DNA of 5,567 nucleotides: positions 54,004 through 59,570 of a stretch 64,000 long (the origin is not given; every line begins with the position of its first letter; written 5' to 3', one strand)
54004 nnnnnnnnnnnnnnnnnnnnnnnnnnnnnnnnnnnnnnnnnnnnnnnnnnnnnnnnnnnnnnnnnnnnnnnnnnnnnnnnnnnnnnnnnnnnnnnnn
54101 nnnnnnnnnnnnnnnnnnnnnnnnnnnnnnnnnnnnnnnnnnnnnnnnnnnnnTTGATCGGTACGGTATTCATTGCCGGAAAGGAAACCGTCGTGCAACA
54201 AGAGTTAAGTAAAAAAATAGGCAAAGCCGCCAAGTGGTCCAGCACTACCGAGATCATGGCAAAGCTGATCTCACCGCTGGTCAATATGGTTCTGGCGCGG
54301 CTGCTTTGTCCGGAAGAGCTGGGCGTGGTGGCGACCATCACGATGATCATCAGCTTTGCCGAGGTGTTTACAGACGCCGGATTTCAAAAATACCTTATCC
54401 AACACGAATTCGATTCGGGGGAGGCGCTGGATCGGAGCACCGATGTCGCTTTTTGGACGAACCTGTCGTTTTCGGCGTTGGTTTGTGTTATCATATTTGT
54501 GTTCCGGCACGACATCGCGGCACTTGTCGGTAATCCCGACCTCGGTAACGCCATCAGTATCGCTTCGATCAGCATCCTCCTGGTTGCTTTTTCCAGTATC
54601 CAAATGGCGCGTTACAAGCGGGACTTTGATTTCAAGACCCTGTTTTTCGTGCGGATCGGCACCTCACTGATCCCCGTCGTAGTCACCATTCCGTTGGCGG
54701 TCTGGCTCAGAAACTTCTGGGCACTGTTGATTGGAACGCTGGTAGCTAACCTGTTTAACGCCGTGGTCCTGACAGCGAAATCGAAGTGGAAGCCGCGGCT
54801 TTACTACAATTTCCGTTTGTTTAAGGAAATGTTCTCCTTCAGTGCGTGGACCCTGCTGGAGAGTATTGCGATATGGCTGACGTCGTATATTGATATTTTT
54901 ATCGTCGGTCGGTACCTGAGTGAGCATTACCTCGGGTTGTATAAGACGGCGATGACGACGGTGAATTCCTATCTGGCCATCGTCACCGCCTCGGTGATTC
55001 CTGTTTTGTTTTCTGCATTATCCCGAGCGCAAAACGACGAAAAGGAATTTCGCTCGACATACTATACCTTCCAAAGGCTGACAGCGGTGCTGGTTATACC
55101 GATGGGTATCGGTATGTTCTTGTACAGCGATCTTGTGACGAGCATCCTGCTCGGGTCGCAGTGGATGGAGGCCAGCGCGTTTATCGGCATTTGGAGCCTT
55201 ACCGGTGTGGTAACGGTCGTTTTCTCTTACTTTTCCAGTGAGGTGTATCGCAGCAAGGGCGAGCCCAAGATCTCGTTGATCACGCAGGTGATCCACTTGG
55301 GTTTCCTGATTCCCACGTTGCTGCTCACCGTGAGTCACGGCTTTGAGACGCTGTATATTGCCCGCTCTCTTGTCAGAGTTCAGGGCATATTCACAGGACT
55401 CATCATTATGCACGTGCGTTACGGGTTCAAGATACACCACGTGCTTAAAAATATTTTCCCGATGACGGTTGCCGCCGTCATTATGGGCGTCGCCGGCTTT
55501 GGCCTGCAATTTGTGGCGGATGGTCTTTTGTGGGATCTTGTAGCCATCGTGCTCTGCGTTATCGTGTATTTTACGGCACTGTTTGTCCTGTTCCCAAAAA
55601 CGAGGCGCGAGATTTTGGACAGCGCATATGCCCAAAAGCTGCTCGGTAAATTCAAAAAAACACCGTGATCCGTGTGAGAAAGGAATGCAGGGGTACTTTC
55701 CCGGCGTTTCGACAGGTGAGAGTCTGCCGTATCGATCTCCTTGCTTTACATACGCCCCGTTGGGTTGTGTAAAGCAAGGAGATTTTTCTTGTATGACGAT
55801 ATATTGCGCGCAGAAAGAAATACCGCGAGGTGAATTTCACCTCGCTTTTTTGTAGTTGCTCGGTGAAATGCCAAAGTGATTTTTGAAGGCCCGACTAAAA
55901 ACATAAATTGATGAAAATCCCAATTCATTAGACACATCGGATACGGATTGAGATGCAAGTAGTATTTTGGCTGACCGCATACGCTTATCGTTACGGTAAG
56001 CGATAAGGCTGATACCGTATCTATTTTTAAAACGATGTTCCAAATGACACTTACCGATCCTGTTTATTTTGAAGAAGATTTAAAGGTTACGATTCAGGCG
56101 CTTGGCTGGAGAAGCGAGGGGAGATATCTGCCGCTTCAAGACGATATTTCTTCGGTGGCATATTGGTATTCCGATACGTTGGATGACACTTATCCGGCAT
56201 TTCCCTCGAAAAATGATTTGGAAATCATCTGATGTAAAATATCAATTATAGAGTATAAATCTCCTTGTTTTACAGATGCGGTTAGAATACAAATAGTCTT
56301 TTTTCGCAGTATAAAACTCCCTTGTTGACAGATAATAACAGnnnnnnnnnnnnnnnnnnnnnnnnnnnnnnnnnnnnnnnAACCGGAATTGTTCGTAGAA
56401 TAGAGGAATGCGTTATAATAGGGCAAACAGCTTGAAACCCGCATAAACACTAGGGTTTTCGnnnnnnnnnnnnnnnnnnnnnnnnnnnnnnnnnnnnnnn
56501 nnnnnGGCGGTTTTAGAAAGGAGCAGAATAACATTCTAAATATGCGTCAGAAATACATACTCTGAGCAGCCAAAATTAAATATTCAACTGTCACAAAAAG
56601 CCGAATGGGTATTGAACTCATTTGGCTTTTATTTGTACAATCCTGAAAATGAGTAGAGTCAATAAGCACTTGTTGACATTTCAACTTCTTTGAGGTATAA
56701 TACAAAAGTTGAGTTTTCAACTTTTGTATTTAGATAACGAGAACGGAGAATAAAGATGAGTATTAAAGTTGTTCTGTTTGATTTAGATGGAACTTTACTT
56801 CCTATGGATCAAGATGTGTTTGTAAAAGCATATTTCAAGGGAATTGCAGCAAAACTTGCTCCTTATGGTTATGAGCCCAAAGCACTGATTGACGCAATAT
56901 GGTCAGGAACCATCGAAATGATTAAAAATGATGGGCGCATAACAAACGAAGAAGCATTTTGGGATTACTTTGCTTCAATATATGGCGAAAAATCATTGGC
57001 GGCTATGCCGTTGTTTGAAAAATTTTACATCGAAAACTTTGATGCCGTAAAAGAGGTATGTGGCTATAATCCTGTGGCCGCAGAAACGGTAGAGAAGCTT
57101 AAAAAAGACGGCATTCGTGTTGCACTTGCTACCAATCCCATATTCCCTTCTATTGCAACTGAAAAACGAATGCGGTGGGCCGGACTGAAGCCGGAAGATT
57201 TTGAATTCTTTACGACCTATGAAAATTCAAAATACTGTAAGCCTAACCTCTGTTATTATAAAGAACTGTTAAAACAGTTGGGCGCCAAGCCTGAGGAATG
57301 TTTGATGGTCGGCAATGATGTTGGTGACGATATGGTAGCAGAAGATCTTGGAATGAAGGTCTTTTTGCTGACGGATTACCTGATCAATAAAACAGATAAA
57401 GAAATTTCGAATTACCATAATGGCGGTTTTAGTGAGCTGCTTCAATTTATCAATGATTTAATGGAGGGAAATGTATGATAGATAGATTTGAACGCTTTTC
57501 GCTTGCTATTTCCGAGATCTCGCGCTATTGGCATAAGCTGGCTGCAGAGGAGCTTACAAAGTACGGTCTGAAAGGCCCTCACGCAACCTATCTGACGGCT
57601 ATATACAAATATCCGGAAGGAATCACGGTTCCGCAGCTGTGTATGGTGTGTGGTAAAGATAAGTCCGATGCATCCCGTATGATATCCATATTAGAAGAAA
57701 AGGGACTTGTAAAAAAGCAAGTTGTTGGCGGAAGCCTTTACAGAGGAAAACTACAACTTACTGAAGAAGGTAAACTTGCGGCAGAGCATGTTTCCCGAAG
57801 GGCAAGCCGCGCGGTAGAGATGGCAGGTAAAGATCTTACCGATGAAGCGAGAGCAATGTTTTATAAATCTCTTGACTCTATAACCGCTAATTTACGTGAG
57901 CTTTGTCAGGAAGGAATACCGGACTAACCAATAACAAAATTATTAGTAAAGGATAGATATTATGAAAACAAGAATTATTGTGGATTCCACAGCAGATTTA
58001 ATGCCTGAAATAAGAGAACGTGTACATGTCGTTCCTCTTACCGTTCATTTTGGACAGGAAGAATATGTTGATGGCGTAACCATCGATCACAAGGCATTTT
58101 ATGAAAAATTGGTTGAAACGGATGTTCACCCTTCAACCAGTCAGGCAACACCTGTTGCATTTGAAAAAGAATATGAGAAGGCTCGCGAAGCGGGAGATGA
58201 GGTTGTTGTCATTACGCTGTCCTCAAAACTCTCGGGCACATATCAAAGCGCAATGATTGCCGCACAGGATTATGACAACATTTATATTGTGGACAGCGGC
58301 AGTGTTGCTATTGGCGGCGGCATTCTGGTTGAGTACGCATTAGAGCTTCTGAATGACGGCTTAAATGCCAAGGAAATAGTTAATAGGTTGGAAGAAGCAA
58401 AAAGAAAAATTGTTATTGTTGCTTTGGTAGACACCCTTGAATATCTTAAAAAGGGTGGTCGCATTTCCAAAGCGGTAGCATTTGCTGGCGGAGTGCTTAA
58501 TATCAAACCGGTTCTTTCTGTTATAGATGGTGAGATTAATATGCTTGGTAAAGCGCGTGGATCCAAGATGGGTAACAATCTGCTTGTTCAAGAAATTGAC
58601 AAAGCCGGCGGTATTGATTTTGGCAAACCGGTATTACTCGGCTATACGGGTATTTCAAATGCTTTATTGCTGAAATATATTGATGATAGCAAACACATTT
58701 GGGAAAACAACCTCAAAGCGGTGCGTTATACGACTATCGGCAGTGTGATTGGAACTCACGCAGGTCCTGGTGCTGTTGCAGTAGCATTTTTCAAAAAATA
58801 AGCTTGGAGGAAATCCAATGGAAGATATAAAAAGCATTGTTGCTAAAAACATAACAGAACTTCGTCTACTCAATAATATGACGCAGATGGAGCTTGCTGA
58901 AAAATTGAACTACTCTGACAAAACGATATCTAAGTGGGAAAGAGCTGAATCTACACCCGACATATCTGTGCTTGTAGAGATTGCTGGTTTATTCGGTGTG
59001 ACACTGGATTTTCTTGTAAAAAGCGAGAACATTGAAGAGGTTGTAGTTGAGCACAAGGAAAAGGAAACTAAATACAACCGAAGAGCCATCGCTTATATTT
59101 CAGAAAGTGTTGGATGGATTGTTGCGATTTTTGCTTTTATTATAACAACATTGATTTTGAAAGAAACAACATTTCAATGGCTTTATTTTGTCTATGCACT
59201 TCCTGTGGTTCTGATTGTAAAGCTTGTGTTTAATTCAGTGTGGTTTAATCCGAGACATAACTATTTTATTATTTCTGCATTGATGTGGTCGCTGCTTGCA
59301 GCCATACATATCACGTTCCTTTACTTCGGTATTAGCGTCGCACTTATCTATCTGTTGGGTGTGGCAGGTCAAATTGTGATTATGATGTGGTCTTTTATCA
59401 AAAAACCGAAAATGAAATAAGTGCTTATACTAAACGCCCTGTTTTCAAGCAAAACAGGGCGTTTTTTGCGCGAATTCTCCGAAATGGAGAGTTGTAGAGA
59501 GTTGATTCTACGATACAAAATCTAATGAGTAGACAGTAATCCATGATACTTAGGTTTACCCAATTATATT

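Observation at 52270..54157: TupA-like ATP-grasp ligase paired with a carboxyethyl-ornithine-synthase-family dehydrogenase inside a Wzx/Wzy cassette: predicted opine-amidated polysaccharide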

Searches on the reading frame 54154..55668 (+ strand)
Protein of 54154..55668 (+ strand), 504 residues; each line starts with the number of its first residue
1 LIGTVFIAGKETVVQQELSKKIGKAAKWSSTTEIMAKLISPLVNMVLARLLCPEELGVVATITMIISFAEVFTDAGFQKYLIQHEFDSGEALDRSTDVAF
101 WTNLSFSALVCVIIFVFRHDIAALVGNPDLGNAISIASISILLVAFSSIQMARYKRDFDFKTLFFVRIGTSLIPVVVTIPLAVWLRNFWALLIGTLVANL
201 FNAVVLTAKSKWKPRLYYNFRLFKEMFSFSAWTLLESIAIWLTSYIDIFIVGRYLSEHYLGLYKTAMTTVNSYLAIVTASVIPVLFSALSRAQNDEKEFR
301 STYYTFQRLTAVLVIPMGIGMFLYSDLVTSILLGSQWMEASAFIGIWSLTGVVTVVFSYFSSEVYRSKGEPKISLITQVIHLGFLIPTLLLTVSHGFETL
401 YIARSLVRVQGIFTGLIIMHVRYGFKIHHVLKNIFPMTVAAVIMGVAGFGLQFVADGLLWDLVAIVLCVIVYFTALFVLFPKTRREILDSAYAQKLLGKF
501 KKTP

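Call 3: search_protein_families(library=pfam, proteins=[window:54154-55668:+], max_evalue=0.01)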
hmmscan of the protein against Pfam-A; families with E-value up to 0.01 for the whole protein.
window:54154-55668:+ (504 aa): 2 families
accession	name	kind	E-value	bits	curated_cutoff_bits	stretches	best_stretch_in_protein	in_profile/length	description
PF13440.11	Polysacc_synt_3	-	2.2e-87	293.5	23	1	46-341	1-292/293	Polysaccharide biosynthesis protein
PF01943.22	Polysacc_synt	-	2.1e-29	103.2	28.2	1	26-286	5-271/274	Polysaccharide biosynthesis protein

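Call 4: search_protein_families(library=ncbifam, proteins=[window:54154-55668:+], max_evalue=0.01)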
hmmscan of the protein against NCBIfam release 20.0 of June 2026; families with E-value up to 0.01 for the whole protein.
window:54154-55668:+ (504 aa): 3 families
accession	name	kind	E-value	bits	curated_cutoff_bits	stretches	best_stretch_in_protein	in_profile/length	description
NF007773.0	PRK10459.1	equivalog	1.9e-48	165.7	273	1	18-488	3-472/492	MOP flippase family protein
NF047674.1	TeichurnBiosyTuaB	equivalog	2.3e-41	142.4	580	1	17-478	3-462/469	teichuronic acid biosynthesis protein TuaB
NF058658.1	Oglyco_Wzx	exception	4.2e-38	131.6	720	1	15-488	3-472/478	O-glycosylation flippase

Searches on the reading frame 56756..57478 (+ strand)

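Call 14: search_protein_families(library=pfam, proteins=[window:56756-57478:+], max_evalue=0.001)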
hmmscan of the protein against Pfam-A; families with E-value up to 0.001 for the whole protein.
window:56756-57478:+ (240 aa): 4 families
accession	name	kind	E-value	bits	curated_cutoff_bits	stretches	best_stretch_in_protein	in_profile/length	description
PF00702.32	Hydrolase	-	2.2e-17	64.5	26.4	1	3-192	1-184/191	haloacid dehalogenase-like hydrolase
PF13419.12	HAD_2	-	2.4e-15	57.6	23.8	1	6-203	1-176/178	Haloacid dehalogenase-like hydrolase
PF12710.13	HAD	-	7.6e-05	23.7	27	1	6-127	1-109/189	haloacid dehalogenase-like hydrolase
PF13242.12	Hydrolase_like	-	0.00011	22.5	22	1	162-205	4-48/75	HAD-hyrolase-like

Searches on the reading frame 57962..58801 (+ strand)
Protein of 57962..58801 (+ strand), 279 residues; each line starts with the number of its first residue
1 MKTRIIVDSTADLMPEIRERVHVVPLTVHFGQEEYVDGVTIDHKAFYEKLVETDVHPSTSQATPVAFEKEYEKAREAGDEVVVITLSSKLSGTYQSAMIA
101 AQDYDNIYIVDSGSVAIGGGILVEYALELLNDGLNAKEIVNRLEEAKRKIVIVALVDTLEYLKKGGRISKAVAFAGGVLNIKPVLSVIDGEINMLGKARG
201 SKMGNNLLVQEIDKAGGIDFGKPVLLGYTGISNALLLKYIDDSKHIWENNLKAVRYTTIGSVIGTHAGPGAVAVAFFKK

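Call 14: search_protein_families(library=pfam, proteins=[window:57962-58801:+], max_evalue=0.001)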
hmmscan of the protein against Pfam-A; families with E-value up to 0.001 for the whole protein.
window:57962-58801:+ (279 aa): 1 family
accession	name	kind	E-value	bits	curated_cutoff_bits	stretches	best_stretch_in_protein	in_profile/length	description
PF02645.21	DegV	-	8.2e-73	245.6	27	1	2-279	1-280/280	Uncharacterised protein, DegV family COG1307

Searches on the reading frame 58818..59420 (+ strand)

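Call 14: search_protein_families(library=pfam, proteins=[window:58818-59420:+], max_evalue=0.001)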
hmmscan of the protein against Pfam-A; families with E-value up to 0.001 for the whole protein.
window:58818-59420:+ (200 aa): 5 families
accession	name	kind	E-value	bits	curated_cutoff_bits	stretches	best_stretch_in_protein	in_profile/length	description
PF01381.28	HTH_3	-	4.2e-14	52.7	23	1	14-66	3-55/55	Helix-turn-helix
PF12844.13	HTH_19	-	5.1e-06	26.7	30.2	1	10-69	2-61/64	Helix-turn-helix domain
PF13560.12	HTH_31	-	7.1e-06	26.7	27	1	14-62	8-57/64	Helix-turn-helix domain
PF07022.19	Phage_CI_repr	-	0.00013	22.7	22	1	22-70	14-61/65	Bacteriophage CI repressor helix-turn-helix domain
PF13443.12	HTH_26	-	0.00025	21.6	22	1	11-63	1-54/63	Cro/C1-type HTH DNA-binding domain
